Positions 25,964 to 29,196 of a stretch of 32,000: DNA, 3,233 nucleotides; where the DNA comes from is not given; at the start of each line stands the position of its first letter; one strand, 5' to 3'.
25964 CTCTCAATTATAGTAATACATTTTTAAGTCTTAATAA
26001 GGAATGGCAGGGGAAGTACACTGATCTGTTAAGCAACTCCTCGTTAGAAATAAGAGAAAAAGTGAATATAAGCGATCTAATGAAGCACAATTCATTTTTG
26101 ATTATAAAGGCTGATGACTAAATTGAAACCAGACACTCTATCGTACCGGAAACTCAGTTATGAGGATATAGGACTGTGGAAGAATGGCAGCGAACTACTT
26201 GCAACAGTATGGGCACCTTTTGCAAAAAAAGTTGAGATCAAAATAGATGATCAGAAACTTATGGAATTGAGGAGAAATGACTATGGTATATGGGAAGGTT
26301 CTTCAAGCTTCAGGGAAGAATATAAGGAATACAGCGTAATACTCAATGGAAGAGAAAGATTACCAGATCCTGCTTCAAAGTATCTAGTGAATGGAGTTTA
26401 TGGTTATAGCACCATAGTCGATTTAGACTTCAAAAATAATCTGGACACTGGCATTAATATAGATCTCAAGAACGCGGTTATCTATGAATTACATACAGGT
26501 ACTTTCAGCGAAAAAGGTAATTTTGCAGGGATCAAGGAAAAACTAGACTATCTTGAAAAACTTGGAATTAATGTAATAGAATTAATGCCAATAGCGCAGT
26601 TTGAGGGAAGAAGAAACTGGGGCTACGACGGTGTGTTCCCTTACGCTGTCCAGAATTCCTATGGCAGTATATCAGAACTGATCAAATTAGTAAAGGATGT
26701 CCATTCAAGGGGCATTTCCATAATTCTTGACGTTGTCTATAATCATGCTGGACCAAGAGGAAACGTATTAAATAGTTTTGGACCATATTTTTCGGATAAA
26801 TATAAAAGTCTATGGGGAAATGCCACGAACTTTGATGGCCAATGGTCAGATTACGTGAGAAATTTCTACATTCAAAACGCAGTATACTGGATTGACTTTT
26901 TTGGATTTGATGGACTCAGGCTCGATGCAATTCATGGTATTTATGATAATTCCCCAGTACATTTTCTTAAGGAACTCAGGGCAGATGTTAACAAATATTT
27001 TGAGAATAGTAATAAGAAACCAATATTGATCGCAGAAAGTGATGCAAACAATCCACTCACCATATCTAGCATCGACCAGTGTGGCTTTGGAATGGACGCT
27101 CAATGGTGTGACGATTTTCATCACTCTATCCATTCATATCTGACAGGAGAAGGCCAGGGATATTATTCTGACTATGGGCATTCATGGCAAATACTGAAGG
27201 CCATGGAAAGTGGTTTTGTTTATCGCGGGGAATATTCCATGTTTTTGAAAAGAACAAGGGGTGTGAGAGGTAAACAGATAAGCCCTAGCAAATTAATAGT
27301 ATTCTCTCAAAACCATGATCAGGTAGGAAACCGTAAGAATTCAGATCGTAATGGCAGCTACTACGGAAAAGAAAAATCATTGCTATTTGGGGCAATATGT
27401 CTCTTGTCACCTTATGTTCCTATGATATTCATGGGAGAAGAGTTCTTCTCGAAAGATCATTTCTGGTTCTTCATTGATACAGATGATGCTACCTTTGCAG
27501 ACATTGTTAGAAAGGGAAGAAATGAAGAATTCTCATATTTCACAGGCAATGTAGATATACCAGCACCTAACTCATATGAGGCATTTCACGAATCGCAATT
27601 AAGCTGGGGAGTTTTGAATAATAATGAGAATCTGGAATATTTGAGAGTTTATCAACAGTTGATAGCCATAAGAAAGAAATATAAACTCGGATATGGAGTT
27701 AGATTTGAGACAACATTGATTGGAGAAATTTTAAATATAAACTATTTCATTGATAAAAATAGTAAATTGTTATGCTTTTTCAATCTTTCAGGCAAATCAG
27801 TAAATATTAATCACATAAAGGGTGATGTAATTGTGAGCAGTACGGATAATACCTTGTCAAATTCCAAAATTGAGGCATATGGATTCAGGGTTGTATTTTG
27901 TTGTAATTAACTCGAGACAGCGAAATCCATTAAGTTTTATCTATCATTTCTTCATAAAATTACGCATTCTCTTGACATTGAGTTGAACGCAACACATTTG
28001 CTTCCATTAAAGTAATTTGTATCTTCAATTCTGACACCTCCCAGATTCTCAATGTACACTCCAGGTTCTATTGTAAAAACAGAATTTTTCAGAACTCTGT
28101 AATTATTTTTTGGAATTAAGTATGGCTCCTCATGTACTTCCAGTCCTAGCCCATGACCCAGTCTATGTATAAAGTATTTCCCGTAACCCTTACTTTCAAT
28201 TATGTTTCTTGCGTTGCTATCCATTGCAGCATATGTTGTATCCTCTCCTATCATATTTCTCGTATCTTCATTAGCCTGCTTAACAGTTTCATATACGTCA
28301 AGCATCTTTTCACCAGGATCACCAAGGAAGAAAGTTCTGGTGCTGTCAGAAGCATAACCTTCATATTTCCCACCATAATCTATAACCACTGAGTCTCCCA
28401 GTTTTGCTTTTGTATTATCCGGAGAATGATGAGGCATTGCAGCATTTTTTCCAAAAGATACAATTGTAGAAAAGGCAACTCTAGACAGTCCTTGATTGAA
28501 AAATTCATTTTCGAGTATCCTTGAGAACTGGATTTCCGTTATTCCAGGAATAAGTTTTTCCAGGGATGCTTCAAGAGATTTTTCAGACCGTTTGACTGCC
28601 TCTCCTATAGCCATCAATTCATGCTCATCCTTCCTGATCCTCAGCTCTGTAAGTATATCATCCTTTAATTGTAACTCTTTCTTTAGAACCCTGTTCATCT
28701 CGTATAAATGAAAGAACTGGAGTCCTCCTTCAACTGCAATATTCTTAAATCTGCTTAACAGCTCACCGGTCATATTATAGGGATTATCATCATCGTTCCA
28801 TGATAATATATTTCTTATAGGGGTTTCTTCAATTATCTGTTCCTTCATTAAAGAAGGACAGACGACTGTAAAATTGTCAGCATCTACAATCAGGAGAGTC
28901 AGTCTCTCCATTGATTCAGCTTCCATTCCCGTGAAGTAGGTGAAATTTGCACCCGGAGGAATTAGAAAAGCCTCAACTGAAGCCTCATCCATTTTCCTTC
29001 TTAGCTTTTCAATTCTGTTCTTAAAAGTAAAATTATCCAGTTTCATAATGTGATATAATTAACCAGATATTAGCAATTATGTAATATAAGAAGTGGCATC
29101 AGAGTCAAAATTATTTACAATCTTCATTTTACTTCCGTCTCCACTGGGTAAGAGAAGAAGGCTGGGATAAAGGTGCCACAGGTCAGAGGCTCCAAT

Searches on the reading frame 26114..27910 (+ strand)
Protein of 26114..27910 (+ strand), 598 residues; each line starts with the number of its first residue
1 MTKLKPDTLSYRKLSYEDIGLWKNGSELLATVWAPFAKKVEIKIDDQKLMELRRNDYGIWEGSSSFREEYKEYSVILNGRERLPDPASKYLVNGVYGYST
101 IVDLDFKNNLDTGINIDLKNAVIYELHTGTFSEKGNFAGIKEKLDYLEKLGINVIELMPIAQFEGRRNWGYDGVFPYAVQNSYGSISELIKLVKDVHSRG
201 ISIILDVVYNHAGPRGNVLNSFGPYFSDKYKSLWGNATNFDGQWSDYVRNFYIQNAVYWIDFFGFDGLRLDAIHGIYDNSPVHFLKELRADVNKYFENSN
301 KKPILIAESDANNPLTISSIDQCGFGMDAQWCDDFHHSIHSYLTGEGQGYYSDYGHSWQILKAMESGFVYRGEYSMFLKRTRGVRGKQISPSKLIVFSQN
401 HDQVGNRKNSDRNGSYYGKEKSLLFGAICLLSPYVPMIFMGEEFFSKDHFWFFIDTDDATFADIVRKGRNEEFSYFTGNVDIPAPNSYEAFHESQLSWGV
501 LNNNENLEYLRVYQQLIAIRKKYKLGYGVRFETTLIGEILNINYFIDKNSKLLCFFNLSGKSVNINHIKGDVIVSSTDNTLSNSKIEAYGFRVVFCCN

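Call 54: search_protein_families(library=pfam, proteins=[window:26114-27910:+], max_evalue=0.001)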
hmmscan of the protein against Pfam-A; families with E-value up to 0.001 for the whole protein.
window:26114-27910:+ (598 aa): 1 family
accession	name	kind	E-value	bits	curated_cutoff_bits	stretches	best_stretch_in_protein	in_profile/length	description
PF00128.31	Alpha-amylase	-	8.5e-25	88.3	22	2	130-214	11-94/446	Alpha amylase, catalytic domain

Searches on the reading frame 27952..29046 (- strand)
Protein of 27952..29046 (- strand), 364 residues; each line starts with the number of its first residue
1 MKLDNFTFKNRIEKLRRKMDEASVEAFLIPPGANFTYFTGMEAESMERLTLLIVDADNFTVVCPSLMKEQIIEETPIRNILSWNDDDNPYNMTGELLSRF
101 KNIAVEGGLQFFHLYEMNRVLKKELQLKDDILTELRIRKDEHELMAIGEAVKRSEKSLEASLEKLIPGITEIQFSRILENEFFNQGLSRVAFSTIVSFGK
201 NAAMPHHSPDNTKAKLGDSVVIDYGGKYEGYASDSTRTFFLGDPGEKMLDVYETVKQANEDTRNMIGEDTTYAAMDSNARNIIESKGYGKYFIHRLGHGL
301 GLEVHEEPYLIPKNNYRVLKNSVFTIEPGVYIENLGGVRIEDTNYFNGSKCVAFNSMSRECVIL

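Call 54: search_protein_families(library=pfam, proteins=[window:27952-29046:-], max_evalue=0.001)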
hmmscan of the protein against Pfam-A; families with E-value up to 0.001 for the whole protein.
window:27952-29046:- (364 aa): 2 families
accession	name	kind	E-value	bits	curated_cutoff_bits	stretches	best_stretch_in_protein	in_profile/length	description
PF00557.29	Peptidase_M24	-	8.3e-60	202.5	23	1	147-343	3-203/208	Metallopeptidase family M24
PF01321.24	Creatinase_N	-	1.1e-14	55.5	22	1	11-116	1-104/128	Creatinase/Prolidase N-terminal domain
